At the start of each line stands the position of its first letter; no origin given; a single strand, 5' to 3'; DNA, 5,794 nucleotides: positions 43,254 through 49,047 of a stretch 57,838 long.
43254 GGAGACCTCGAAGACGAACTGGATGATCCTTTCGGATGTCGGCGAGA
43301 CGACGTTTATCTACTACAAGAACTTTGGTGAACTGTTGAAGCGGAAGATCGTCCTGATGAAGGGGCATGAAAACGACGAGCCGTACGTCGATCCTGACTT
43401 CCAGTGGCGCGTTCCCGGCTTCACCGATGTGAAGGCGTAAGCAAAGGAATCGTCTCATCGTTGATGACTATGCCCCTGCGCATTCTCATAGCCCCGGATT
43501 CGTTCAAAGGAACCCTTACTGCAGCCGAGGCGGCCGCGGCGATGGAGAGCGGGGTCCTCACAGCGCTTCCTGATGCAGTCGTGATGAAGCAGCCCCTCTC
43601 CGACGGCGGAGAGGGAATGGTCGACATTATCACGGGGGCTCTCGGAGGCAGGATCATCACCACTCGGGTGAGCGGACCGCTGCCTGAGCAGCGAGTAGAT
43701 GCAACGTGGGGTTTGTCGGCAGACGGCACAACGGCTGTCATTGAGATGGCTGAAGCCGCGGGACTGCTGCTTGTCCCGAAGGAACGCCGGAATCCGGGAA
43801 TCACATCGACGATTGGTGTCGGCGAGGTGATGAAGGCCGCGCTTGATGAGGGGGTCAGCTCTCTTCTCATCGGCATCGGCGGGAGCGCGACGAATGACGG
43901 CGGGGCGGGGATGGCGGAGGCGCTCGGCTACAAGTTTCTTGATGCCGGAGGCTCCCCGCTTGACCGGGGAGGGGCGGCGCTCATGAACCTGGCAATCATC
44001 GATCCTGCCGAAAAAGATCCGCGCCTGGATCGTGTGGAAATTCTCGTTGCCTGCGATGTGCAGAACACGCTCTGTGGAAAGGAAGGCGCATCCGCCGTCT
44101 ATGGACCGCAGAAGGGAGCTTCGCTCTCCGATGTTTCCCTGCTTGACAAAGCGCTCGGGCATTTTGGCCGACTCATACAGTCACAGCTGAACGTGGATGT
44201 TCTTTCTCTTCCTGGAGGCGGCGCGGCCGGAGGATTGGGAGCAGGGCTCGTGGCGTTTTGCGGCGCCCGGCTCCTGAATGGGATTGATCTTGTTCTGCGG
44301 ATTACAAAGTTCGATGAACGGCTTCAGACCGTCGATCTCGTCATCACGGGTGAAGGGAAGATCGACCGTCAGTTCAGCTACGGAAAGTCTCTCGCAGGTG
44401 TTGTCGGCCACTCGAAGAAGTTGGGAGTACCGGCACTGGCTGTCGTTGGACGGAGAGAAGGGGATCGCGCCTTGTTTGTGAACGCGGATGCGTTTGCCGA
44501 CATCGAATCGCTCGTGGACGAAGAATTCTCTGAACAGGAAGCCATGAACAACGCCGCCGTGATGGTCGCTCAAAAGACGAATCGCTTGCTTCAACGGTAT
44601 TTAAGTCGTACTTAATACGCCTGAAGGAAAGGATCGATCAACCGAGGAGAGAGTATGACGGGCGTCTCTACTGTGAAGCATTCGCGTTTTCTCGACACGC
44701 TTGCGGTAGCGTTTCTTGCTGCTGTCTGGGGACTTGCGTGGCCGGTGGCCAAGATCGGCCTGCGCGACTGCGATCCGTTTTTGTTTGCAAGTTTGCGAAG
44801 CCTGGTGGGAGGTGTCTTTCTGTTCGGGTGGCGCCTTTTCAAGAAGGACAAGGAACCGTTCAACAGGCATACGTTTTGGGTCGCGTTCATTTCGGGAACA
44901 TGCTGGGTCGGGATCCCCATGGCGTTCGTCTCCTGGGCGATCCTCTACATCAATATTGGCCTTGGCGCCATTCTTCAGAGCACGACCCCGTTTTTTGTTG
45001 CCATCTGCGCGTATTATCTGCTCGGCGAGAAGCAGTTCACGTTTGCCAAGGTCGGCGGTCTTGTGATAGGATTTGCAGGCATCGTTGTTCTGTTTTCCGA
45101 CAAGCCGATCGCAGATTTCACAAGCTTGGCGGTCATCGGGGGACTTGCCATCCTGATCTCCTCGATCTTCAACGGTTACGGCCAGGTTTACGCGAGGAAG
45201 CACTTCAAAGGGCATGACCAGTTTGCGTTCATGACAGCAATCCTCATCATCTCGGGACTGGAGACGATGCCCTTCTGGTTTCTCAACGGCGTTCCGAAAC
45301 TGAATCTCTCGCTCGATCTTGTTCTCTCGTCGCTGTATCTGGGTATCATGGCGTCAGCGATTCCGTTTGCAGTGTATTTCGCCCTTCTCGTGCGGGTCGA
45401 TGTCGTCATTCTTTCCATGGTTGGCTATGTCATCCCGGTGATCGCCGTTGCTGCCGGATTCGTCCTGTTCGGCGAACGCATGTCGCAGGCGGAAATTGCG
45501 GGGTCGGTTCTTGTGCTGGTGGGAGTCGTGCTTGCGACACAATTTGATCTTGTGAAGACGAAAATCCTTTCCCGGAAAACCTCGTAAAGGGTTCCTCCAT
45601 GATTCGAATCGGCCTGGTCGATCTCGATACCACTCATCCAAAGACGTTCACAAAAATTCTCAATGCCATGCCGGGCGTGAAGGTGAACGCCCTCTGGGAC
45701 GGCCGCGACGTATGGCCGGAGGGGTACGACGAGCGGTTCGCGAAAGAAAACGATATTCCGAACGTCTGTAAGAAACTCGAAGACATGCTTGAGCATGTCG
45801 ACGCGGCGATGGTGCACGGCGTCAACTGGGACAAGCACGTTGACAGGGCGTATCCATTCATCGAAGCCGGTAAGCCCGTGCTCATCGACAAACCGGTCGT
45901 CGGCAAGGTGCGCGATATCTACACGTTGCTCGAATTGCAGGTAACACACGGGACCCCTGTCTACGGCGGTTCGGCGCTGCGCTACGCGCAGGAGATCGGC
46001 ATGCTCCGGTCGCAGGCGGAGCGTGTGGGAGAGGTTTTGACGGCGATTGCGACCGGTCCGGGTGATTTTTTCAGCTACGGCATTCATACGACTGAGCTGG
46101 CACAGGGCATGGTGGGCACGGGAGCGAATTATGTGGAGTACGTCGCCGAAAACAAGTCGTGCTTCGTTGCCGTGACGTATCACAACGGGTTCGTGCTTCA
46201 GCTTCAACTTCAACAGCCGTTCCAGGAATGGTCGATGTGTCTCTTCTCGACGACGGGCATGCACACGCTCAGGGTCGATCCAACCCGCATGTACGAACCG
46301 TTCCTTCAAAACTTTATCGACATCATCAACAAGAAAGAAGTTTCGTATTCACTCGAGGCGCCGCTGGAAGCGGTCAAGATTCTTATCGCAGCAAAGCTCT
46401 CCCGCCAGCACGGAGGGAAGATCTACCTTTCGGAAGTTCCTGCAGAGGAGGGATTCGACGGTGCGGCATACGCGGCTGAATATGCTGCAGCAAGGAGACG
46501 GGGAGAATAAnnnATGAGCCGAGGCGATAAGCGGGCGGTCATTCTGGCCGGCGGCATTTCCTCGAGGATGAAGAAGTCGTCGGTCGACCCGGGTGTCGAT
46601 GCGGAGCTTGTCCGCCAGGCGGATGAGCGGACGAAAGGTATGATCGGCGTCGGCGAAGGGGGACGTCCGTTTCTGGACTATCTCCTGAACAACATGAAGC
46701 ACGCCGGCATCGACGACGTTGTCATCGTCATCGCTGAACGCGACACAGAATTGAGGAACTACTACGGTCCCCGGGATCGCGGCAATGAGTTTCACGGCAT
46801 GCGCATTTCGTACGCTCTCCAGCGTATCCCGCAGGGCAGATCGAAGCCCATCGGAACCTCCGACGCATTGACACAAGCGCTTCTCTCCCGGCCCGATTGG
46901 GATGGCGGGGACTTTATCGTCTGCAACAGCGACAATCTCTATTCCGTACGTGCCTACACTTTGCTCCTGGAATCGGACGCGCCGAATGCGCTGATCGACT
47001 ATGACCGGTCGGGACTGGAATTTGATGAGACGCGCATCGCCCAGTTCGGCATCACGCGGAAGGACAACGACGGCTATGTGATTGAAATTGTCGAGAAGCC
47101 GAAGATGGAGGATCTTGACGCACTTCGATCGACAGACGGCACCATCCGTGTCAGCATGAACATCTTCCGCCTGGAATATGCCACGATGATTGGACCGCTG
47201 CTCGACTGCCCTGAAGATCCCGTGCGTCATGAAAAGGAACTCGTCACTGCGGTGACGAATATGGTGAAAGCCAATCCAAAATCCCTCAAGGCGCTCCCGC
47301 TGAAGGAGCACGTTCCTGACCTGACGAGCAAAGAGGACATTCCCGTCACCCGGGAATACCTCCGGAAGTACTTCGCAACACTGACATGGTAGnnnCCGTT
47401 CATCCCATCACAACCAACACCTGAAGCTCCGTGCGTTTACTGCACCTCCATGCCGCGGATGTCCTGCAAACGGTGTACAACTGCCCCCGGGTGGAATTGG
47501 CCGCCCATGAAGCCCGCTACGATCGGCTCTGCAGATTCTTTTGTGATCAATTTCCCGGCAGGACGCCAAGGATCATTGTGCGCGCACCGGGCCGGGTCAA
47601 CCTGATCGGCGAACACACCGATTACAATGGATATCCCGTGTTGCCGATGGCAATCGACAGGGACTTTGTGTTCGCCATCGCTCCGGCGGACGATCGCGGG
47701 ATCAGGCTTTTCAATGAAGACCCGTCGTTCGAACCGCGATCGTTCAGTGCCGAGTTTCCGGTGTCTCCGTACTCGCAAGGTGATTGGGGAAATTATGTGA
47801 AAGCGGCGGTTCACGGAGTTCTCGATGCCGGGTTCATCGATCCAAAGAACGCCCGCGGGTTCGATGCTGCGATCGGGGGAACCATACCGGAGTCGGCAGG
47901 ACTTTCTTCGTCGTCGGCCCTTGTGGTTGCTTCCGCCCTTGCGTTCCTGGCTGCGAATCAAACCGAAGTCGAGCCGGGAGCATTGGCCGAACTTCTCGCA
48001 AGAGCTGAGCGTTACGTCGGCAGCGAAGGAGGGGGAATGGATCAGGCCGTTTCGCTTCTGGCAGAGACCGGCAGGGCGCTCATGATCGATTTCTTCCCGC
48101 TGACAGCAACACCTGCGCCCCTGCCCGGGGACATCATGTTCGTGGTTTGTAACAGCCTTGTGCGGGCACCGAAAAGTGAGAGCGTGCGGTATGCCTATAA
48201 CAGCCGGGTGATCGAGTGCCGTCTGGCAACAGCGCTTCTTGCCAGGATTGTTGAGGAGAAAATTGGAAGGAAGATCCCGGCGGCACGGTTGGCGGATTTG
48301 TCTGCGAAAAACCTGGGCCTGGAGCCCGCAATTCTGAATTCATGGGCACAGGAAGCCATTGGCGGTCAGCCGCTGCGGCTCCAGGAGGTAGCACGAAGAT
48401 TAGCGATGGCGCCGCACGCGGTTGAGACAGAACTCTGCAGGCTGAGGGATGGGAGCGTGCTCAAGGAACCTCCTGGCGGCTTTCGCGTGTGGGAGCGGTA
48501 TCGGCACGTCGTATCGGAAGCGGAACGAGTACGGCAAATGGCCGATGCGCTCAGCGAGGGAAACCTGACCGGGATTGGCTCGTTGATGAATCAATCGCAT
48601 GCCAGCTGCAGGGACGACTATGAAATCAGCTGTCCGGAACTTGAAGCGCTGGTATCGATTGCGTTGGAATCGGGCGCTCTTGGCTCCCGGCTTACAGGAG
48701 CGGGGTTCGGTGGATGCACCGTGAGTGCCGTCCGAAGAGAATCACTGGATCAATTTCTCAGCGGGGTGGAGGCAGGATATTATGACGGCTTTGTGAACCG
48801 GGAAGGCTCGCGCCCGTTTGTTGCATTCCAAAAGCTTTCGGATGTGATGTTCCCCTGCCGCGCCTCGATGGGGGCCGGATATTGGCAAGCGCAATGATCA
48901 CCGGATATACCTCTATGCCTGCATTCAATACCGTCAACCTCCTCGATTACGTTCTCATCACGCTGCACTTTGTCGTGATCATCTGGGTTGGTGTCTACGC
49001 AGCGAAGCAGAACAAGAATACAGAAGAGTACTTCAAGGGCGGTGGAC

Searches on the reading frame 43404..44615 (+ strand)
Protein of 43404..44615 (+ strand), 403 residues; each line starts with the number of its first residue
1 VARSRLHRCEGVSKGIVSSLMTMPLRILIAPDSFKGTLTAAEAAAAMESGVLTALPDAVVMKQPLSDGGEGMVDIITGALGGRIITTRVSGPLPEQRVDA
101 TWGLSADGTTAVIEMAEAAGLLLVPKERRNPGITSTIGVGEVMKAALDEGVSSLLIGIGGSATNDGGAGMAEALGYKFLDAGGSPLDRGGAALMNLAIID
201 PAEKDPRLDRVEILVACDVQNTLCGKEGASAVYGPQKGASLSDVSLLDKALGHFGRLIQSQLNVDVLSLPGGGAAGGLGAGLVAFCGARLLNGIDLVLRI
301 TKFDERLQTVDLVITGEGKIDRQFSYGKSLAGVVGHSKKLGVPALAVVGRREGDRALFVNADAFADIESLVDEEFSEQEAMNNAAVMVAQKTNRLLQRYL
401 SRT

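Call 46: search_protein_families(library=pfam, proteins=[window:43404-44615:+], max_evalue=0.1)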
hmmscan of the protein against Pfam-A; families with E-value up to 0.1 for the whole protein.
window:43404-44615:+ (403 aa): 1 family
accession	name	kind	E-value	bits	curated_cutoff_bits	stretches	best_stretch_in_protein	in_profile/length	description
PF02595.20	Gly_kinase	-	5.7e-129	430.7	23.3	1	27-397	1-369/372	Glycerate kinase family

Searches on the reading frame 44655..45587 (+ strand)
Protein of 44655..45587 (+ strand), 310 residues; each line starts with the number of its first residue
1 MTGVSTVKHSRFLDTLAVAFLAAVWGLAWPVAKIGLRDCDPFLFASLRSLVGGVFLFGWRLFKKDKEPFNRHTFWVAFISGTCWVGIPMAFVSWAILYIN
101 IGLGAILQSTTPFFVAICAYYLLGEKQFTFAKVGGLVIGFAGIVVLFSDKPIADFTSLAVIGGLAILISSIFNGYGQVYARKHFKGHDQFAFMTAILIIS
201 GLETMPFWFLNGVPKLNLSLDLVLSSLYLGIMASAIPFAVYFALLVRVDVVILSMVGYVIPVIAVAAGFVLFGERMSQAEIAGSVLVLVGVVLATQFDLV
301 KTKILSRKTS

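Call 46: search_protein_families(library=pfam, proteins=[window:44655-45587:+], max_evalue=0.1)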
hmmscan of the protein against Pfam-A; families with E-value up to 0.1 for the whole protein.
window:44655-45587:+ (310 aa): 2 families
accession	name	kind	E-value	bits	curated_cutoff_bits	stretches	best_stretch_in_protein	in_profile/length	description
PF00892.27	EamA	-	5.4e-36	124.3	28.2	2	18-147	6-134/135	EamA-like transporter family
PF03151.22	TPT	-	4.1e-07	30.1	30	1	41-293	31-289/291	Triose-phosphate Transporter family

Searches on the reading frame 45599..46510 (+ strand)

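Call 46: search_protein_families(library=pfam, proteins=[window:45599-46510:+], max_evalue=0.1)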
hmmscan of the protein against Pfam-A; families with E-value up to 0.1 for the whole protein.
window:45599-46510:+ (303 aa): 1 family
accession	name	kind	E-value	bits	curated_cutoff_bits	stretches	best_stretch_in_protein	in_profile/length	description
PF01408.29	GFO_IDH_MocA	-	1.2e-08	36.1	24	1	44-119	39-114/120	Oxidoreductase family, NAD-binding Rossmann fold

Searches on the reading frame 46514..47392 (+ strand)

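Call 46: search_protein_families(library=pfam, proteins=[window:46514-47392:+], max_evalue=0.1)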
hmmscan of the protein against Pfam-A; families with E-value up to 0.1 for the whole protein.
window:46514-47392:+ (292 aa): 2 families
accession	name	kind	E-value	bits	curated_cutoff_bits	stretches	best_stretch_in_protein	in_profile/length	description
PF00483.29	NTP_transferase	-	1.5e-13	51.4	21.2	1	40-210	21-170/245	Nucleotidyl transferase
PF12804.13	NTP_transf_3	-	8.7e-07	29.7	27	1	8-79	1-52/160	MobA-like NTP transferase domain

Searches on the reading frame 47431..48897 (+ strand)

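Call 46: search_protein_families(library=pfam, proteins=[window:47431-48897:+], max_evalue=0.1)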
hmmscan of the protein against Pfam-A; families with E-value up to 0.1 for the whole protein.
window:47431-48897:+ (488 aa): 3 families
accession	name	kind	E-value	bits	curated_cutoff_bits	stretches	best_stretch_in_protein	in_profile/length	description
PF10509.15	GalKase_gal_bdg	-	1.2e-21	76.4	23.1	1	37-85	3-49/49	Galactokinase galactose-binding signature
PF00288.32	GHMP_kinases_N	-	3.6e-15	56.4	22.3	1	121-210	1-85/87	GHMP kinases N terminal domain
PF08544.19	GHMP_kinases_C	-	6.3e-14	52.6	21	1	370-451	1-84/85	GHMP kinases C terminal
